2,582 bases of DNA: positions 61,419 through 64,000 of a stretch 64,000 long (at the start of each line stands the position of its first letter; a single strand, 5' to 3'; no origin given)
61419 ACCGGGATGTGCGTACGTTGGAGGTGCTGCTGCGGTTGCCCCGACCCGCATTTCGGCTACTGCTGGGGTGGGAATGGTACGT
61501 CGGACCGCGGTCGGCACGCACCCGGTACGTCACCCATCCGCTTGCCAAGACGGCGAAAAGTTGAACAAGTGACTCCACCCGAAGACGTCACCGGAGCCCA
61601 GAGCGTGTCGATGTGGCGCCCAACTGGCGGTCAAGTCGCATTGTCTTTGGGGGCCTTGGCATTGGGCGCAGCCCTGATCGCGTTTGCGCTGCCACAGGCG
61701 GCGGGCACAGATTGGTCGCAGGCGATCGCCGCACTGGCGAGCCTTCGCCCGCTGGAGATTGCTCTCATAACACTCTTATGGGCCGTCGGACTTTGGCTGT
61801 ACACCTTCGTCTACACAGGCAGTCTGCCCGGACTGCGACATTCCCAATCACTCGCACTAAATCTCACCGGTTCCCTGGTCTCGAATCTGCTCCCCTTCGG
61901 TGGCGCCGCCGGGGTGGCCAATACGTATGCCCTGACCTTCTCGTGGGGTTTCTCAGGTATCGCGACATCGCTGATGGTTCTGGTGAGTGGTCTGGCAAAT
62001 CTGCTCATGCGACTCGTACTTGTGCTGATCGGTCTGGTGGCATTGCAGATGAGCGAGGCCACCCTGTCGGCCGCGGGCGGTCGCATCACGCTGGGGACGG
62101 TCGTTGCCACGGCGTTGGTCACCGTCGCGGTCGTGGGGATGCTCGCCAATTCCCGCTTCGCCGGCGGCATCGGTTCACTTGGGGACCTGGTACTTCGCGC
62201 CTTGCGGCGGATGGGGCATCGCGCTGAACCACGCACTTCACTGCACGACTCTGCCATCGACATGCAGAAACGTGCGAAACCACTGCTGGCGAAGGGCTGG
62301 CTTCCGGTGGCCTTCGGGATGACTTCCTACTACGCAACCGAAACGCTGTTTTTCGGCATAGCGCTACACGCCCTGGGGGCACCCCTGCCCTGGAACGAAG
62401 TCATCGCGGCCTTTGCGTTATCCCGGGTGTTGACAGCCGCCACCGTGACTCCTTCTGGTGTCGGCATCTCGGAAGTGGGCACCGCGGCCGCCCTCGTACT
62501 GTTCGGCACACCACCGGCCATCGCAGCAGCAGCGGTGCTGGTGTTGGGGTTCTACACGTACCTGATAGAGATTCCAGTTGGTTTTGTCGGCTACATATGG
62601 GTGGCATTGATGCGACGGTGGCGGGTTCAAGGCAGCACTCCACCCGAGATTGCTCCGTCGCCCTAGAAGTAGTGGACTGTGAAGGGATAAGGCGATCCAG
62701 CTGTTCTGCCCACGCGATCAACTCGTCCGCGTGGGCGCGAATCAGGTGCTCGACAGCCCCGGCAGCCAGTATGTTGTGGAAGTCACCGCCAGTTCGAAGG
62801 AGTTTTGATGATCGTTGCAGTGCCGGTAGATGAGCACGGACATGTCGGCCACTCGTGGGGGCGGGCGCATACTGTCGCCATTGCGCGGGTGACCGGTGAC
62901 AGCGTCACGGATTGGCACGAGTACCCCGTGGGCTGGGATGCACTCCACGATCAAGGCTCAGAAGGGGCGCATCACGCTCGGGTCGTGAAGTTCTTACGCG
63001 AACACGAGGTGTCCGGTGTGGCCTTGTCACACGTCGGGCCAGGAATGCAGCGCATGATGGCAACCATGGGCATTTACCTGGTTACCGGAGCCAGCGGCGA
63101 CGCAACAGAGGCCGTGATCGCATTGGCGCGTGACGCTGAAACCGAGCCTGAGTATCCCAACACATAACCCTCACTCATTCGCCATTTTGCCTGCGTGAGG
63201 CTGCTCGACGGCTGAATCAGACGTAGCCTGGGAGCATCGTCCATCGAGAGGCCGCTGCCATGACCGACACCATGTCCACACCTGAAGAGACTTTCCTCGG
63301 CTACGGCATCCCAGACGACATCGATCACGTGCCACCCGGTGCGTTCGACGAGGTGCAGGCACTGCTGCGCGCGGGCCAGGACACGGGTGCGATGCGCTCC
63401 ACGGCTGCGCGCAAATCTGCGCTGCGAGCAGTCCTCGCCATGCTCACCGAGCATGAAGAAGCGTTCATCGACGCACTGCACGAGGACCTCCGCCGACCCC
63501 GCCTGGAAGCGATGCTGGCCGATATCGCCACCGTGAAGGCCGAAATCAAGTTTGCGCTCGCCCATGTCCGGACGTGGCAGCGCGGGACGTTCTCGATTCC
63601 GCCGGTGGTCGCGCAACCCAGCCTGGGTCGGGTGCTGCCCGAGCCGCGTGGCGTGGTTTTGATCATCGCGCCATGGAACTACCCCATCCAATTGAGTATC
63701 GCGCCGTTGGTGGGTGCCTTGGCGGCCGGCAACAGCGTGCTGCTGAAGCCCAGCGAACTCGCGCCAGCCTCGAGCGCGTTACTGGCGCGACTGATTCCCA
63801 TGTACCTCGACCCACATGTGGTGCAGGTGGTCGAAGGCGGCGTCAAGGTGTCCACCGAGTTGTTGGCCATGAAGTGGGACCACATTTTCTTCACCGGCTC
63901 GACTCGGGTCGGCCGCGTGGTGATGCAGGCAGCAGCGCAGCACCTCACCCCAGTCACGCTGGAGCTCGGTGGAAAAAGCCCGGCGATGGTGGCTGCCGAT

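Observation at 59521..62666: GT4 glycosyltransferase, PIG-L deacetylase and MprF-type flippase-like protein: candidate aminoglycolipid synthesis-and-flipping module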

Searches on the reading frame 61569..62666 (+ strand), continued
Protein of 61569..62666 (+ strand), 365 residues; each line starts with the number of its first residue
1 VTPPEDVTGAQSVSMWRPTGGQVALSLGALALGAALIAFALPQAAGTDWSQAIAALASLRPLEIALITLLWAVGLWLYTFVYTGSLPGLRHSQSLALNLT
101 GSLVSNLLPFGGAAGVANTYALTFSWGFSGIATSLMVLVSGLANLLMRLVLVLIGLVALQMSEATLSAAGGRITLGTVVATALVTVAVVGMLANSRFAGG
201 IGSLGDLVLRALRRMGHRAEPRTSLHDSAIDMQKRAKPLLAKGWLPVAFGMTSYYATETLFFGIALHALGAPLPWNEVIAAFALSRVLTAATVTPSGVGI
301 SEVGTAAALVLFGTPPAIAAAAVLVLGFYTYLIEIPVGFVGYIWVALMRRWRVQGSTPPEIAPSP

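Call 52: fold_search(model_id=the predicted structure, library=pdb)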
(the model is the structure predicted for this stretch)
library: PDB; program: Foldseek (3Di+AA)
matches with E <= 10: 244; with E <= 0.001: 0
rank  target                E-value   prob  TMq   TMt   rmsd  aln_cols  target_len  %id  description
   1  7f47                  1.1e-02  1.00  0.51  0.24   8.5       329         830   16  Cryo-EM structure of Rhizobium etli MprF (released 2022-06-22)
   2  9goe_A                2.4e-02  1.00  0.55  0.27   8.0       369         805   16  Cryo-EM structure of the multiple peptide resistance factor (MprF) from Pseudomonas aeruginosa bound to a synthetic na (released 2025-03-12)
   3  9j8q_A                2.5e-02  1.00  0.53  0.26   8.1       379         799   16  MprF from Pseudomonas aeruginosa in GDN micelle, C2 symmetry (released 2025-09-03)
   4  9j8s_A                3.1e-02  1.00  0.52  0.25   8.1       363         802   16  MprF from Pseudomonas aeruginosa in nanodisc, C2 symmetry (released 2025-09-03)
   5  6tot_A                2.5e-01  0.16  0.14  0.16  19.7       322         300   14  Crystal structure of the Orexin-1 receptor in complex with lemborexant (released 2020-01-15)
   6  6tos_A                2.6e-01  0.15  0.14  0.16  19.6       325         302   15  Crystal structure of the Orexin-1 receptor in complex with GSK1059865 (released 2020-01-15)
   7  2nwl_B                2.6e-01  0.13  0.14  0.13  25.7       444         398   15  Crystal structure of GltPh in complex with L-Asp (released 2007-02-27)
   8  9g2t_B                4.6e-01  0.08  0.11  0.07  25.1       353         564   15  Cryo-EM structure of IrtAB 2xEQ, A256R_IrtB mutant in LMNG (released 2024-12-18)
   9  8px9_B                4.6e-01  0.07  0.10  0.07  26.2       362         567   11  Structure of the antibacterial peptide ABC transporter McjD, solved at wavelength 2.75 A (released 2023-10-25)
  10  6tp6_A                5.3e-01  0.08  0.11  0.13  19.9       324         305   14  Crystal structure of the Orexin-1 receptor in complex with filorexant (released 2020-01-01)
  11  8px9_A                5.5e-01  0.07  0.10  0.07  26.6       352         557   12  Structure of the antibacterial peptide ABC transporter McjD, solved at wavelength 2.75 A (released 2023-10-25)
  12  6to7_B                6.0e-01  0.11  0.14  0.16  19.6       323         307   14  Crystal structure of the Orexin-1 receptor in complex with suvorexant at 2.29 A resolution (released 2020-01-01)
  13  6tq6_A                6.0e-01  0.06  0.13  0.13  19.7       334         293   13  Crystal structure of the Orexin-1 receptor in complex with Compound 14 (released 2020-01-01)
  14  8ipq_A                6.5e-01  0.08  0.14  0.11  21.6       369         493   16  Cryo-EM structure of heme transporter CydDC from Mycobacterium smegmatis in the inward facing apo state (released 2023-06-14)
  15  6tos_B                6.8e-01  0.06  0.10  0.12  23.4       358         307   15  Crystal structure of the Orexin-1 receptor in complex with GSK1059865 (released 2020-01-15)
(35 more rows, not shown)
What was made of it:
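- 61569..62666 (+): UPF0104 / LPG_synthase_TM polytopic membrane protein (365 aa from GTG 61569, or 351 aa from ATG 61611). It is the proposed translocase (or membrane partner) for the modified lipid. Foldseek top four hits are all MprF (7f47, 9goe, 9j8q, 9j8s), prob 1.00 (call 52).
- Checked: Its top four Foldseek matches in the PDB are all MprF (prob 1.00, TMq 0.51-0.55); the next hits have TM below 0.2 (call 52).
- The fold matches the MprF flippase domain specifically (call 52).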

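Call 73: search_protein_representatives(alignment_id=A1)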
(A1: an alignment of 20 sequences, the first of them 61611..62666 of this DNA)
Query: 20 sequences, 347 profile positions. Proteins with E-value up to 0.001 (for the whole library): 4096; up to 1e-10: 1498; up to 1e-30: 438. The best 150 are listed.
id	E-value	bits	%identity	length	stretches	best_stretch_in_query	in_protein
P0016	8.4e-136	469.0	-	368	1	1-338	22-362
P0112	1.7e-131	454.9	-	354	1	1-340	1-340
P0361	4.8e-125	433.6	-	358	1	1-339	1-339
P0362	5.9e-119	413.6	-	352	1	3-340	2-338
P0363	3.2e-116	404.7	-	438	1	3-338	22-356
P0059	7.2e-116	403.5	-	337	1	2-341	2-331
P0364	2.8e-114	398.3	-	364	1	1-339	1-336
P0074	1.5e-107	376.1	-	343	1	2-338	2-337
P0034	5.9e-105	367.6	-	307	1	52-340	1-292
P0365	9.0e-101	353.8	-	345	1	24-339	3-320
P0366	2.8e-99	348.9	-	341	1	13-337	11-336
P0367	3.6e-99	348.6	-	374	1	7-337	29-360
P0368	1.8e-96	339.7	-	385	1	1-337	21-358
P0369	1.2e-94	333.7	-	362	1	5-339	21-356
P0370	2.9e-94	332.5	-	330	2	4-188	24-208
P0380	6.1e-88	311.6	-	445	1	7-340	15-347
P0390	2.5e-81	289.9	-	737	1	3-338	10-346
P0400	1.5e-77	277.5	-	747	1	6-339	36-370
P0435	3.3e-68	246.8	-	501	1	12-341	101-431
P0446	1.6e-66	241.2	-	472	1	1-256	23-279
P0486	9.9e-60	218.9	-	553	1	16-329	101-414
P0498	1.5e-57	211.7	-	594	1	14-330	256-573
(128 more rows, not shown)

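Call 74: search_protein_families(library=pfam, proteins=[P0390, P0400, P0498, P0486, P0435, P0446, P0380, P0363], max_evalue=0.0001)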
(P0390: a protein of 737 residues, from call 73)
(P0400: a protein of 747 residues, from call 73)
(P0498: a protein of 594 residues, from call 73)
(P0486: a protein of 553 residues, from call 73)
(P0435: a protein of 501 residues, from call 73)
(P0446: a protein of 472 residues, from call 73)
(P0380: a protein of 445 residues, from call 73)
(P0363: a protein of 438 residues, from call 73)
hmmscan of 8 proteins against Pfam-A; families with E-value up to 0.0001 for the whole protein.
P0390 (737 aa): 7 families
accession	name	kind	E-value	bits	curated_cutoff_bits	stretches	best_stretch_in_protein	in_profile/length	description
PF00534.26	Glycos_transf_1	-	9e-31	107.1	26.4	1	536-689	16-170/172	Glycosyl transferases group 1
PF13692.12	Glyco_trans_1_4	-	5.6e-27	95.2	27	1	537-677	3-142/142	Glycosyl transferases group 1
PF13439.12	Glyco_transf_4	-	2.8e-21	76.7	28.5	1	370-517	2-169/170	Glycosyltransferase Family 4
PF03706.18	LPG_synthase_TM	-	4.4e-16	59.6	33.4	1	20-324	3-297/302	Lysylphosphatidylglycerol synthase TM region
PF20706.3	GT4-conflict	-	3.5e-13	49.7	26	1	521-702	179-383/385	Family 4 Glycosyltransferase in conflict systems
PF13579.12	Glyco_trans_4_4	-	5.8e-12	46.7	29.7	1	370-512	1-157/158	Glycosyl transferase 4-like domain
PF13524.12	Glyco_trans_1_2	-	9.3e-08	32.6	25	1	569-690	15-127/144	Glycosyl transferase-like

P0400 (747 aa): 7 families
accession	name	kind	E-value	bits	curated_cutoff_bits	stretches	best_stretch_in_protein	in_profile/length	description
PF00534.26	Glycos_transf_1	-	8.7e-32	110.5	26.4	1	548-699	13-165/172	Glycosyl transferases group 1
PF13692.12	Glyco_trans_1_4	-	1.6e-26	93.7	27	1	552-690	3-140/142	Glycosyl transferases group 1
PF03706.18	LPG_synthase_TM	-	3.6e-19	69.8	33.4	1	46-352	2-302/302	Lysylphosphatidylglycerol synthase TM region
PF13439.12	Glyco_transf_4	-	1.1e-14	55.3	28.5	1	396-534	2-168/170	Glycosyltransferase Family 4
PF20706.3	GT4-conflict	-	1.9e-11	44.1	26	1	524-731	173-366/385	Family 4 Glycosyltransferase in conflict systems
PF13579.12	Glyco_trans_4_4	-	4e-08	34.2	29.7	1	396-530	1-157/158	Glycosyl transferase 4-like domain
PF13524.12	Glyco_trans_1_2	-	1.5e-06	28.7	25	1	578-713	12-136/144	Glycosyl transferase-like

P0498 (594 aa): 2 families
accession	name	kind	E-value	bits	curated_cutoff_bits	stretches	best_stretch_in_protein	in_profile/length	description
PF14378.12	PAP2_3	-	1.8e-41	142.5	27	1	56-234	2-188/190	PAP2 superfamily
PF03706.18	LPG_synthase_TM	-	9.4e-21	75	33.4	1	259-561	4-299/302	Lysylphosphatidylglycerol synthase TM region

P0486 (553 aa): 1 family
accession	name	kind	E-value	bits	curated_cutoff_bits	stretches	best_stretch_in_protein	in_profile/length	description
PF03706.18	LPG_synthase_TM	-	5.8e-15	56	33.4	1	102-405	3-301/302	Lysylphosphatidylglycerol synthase TM region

P0435 (501 aa): 1 family
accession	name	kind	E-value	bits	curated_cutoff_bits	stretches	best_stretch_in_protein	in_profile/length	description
PF03706.18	LPG_synthase_TM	-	7.6e-18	65.4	33.4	1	107-411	5-302/302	Lysylphosphatidylglycerol synthase TM region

P0446 (472 aa): 1 family
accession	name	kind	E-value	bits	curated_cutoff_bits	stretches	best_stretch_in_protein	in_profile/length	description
PF03706.18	LPG_synthase_TM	-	1.2e-10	41.8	33.4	1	34-278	2-236/302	Lysylphosphatidylglycerol synthase TM region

P0380 (445 aa): 1 family
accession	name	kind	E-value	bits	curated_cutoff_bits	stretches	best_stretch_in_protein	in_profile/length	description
PF03706.18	LPG_synthase_TM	-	1.7e-20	74.1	33.4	1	28-328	6-302/302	Lysylphosphatidylglycerol synthase TM region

P0363 (438 aa): 1 family
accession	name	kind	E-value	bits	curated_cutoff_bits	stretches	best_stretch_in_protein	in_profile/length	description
PF03706.18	LPG_synthase_TM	-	1.7e-18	67.6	33.4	1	32-336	3-299/302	Lysylphosphatidylglycerol synthase TM region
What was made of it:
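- Closest known: MprF. Same: The natural TM-GT4 fusions copy the MprF layout of a flippase domain followed by a cytosolic lipid-modifying domain (call 74).
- The domain fusion (call 74) fits a docking role as well as a flipping role.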

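Call 77: find_encoding_contigs(protein=P0390, flank=5000, max_places=2)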
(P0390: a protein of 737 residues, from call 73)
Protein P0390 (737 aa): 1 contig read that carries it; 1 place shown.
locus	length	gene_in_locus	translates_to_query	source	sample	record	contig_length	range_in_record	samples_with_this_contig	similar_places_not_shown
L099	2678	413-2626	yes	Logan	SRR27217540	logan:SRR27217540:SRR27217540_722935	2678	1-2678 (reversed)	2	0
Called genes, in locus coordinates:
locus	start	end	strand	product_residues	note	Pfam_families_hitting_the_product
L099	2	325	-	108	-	?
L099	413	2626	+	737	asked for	PF03706:LPG_synthase_TM, PF13439:Glyco_transf_4, PF13579:Glyco_trans_4_4, PF20706:GT4-conflict, PF00534:Glycos_transf_1, PF13524:Glyco_trans_1_2 (weak), PF13692:Glyco_trans_1_4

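Call 79: find_encoding_contigs(protein=P0400, flank=5000, max_places=2)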
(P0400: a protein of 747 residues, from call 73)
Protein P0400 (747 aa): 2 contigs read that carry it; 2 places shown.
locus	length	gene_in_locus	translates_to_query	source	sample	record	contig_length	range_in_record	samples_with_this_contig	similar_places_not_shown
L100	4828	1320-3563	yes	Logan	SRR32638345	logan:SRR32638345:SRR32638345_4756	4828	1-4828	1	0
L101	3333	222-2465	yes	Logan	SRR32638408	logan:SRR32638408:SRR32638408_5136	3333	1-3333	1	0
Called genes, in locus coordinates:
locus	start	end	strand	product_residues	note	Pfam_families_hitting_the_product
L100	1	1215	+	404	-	?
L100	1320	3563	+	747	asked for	PF03706:LPG_synthase_TM, PF13439:Glyco_transf_4, PF13579:Glyco_trans_4_4, PF20706:GT4-conflict, PF00534:Glycos_transf_1, PF13692:Glyco_trans_1_4, PF13524:Glyco_trans_1_2 (weak)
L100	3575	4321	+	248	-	PF02585:PIG-L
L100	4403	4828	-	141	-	?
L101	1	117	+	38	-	?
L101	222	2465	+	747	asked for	PF03706:LPG_synthase_TM, PF13439:Glyco_transf_4, PF13579:Glyco_trans_4_4, PF20706:GT4-conflict, PF00534:Glycos_transf_1, PF13692:Glyco_trans_1_4, PF13524:Glyco_trans_1_2 (weak)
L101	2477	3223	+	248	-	PF02585:PIG-L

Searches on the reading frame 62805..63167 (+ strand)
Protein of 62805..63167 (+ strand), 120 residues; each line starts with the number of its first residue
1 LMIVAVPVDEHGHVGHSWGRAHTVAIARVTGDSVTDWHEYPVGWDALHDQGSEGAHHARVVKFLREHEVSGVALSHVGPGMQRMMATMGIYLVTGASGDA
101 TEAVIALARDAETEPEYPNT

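Call 39: search_protein_families(library=pfam, proteins=[window:62805-63167:+], max_evalue=0.001)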
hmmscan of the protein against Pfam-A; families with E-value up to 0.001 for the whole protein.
window:62805-63167:+ (120 aa): 1 family
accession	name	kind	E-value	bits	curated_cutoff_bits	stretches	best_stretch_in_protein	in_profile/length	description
PF02579.22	Nitro_FeMo-Co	-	2.1e-07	31.6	26.3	1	14-107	5-92/94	Dinitrogenase iron-molybdenum cofactor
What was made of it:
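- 62753..62818 (+): Right copy of the 66-nt direct repeat. It holds a 17-codon remnant of the ADH 3' end followed by the intact start of the Nitro_FeMo-Co-domain gene. The flanking genes were identified in call 39.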

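Call 66: find_encoding_contigs(protein=window:62808-63167:+, flank=6000, max_places=8)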
Protein window:62808-63167:+ (119 aa): 24 contigs read that carry it; 8 places shown.
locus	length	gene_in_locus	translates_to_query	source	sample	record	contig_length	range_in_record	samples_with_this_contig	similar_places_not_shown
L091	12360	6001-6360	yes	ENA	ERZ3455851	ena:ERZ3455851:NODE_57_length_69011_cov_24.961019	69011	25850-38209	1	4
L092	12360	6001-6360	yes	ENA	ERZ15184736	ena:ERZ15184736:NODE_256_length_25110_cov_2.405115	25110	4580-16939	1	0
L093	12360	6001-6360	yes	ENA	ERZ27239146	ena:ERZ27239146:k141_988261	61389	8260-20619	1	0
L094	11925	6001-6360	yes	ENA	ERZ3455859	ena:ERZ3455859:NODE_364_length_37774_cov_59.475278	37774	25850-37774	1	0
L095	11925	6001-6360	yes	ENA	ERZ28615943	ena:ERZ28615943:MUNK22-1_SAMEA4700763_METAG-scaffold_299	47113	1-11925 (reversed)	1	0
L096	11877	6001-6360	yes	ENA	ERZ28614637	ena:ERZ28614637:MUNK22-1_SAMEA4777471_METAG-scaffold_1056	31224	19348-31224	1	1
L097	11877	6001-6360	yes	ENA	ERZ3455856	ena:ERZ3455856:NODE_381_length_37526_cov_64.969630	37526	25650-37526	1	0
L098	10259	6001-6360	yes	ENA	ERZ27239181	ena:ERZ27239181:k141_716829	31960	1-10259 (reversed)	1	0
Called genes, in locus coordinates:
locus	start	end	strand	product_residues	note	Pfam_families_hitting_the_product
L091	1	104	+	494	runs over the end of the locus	PF01523:PmbA_TldD_1st, PF19289:PmbA_TldD_3rd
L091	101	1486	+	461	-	PF19289:PmbA_TldD_3rd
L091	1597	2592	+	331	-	PF08240:ADH_N, PF00107:ADH_zinc_N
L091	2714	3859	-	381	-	PF13439:Glyco_transf_4, PF13579:Glyco_trans_4_4, PF20706:GT4-conflict, PF00534:Glycos_transf_1, PF13692:Glyco_trans_1_4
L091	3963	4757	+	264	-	PF02585:PIG-L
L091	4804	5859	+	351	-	PF03706:LPG_synthase_TM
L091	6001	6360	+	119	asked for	PF02579:Nitro_FeMo-Co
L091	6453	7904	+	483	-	PF00171:Aldedh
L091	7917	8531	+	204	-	PF00571:CBS (weak)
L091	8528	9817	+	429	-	PF02040:ArsB, PF03600:CitMHS, PF16980:CitMHS_2, PF06450:NhaB (weak)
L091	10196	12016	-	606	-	PF02463:SMC_N (faint), PF11398:DUF2813 (faint), PF13175:AAA_15, PF13476:AAA_23, PF13514:AAA_27 (weak), PF13304:AAA_21, PF13175:AAA_15, PF20469:OLD-like_TOPRIM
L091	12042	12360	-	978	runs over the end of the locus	PF04313:HSDR_N, PF04851:ResIII, PF18766:SWI2_SNF2, PF00270:DEAD (faint), PF22679:T1R_D3-like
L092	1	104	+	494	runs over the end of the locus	PF01523:PmbA_TldD_1st, PF19289:PmbA_TldD_3rd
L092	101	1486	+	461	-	PF19289:PmbA_TldD_3rd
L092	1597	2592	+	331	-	PF08240:ADH_N, PF00107:ADH_zinc_N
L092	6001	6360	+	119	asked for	PF02579:Nitro_FeMo-Co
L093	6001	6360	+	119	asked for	PF02579:Nitro_FeMo-Co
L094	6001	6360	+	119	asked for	PF02579:Nitro_FeMo-Co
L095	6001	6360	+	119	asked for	PF02579:Nitro_FeMo-Co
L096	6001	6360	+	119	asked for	PF02579:Nitro_FeMo-Co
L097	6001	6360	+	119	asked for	PF02579:Nitro_FeMo-Co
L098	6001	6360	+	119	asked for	PF02579:Nitro_FeMo-Co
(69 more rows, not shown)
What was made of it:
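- Tried and rejected: All eight contexts of the identical downstream protein carry the cassette (call 66).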

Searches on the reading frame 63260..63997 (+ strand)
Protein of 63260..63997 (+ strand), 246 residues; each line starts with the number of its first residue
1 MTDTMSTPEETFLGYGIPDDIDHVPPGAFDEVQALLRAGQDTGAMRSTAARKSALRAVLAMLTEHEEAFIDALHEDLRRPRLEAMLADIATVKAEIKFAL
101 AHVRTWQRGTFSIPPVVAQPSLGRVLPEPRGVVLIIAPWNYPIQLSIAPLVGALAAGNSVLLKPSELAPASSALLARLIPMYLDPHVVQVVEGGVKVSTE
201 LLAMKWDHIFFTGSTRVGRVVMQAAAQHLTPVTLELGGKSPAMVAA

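Call 39: search_protein_families(library=pfam, proteins=[window:63260-63997:+], max_evalue=0.001)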
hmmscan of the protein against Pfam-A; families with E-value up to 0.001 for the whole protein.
window:63260-63997:+ (246 aa): 1 family
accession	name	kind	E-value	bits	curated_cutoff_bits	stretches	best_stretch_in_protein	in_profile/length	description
PF00171.27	Aldedh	-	2.2e-43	148.9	23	1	40-245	42-245/461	Aldehyde dehydrogenase family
